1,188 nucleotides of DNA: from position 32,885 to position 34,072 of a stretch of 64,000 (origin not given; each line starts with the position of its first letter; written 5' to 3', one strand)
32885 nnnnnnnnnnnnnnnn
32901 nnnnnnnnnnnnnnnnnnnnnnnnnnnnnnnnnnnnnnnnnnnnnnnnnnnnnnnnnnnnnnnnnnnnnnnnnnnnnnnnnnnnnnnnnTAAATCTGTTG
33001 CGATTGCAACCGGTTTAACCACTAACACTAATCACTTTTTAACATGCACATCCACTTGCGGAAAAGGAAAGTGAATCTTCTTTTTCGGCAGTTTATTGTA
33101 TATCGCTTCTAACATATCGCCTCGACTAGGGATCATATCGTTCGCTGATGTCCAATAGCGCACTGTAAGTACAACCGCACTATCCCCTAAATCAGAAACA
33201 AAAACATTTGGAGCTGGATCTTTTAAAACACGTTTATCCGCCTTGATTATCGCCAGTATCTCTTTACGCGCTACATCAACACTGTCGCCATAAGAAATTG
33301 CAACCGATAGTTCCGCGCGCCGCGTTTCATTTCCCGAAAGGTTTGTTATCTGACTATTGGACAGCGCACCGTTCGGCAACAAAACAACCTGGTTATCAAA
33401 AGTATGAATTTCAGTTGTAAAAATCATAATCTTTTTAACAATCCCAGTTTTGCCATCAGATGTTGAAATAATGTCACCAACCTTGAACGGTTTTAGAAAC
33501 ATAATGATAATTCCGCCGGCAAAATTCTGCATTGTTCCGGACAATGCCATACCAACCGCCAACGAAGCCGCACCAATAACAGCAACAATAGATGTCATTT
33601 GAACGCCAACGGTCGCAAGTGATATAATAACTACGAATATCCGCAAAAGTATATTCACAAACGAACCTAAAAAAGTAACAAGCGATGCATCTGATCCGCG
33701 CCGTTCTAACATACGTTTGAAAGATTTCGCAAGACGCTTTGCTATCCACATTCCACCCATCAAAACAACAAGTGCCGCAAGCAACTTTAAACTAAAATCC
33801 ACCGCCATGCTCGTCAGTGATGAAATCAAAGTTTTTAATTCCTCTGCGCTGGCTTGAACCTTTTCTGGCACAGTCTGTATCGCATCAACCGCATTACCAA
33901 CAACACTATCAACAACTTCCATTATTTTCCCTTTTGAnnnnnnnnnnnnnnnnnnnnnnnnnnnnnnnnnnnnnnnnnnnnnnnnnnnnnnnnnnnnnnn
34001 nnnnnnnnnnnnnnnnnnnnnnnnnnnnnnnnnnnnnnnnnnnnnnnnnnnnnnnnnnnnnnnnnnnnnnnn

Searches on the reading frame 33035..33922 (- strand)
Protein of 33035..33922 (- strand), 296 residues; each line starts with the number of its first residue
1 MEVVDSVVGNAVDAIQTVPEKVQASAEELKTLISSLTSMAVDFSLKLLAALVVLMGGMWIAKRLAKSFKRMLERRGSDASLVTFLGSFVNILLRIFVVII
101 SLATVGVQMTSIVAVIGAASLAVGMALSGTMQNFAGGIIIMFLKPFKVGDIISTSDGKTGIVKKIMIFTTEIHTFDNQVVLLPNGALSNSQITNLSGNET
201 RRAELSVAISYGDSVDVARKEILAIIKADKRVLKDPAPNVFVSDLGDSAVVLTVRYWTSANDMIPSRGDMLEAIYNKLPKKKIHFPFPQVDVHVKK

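Call 66: search_protein_families(library=pfam, proteins=[window:33035-33922:-], max_evalue=0.001)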
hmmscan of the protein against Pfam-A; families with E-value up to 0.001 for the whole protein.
window:33035-33922:- (296 aa): 3 families
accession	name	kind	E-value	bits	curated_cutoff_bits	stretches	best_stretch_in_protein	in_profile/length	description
PF00924.24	MS_channel_2nd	-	2.4e-19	69.6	20.2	1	130-196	2-67/68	Mechanosensitive ion channel, beta-domain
PF21082.3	MS_channel_3rd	-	4.2e-09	37.2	21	1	204-285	2-88/88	Mechanosensitive ion channel MscS, C-terminal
PF05552.17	MS_channel_1st_1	-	1.4e-08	35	22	1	34-79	4-49/50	Mechanosensitive ion channel, conserved TM helix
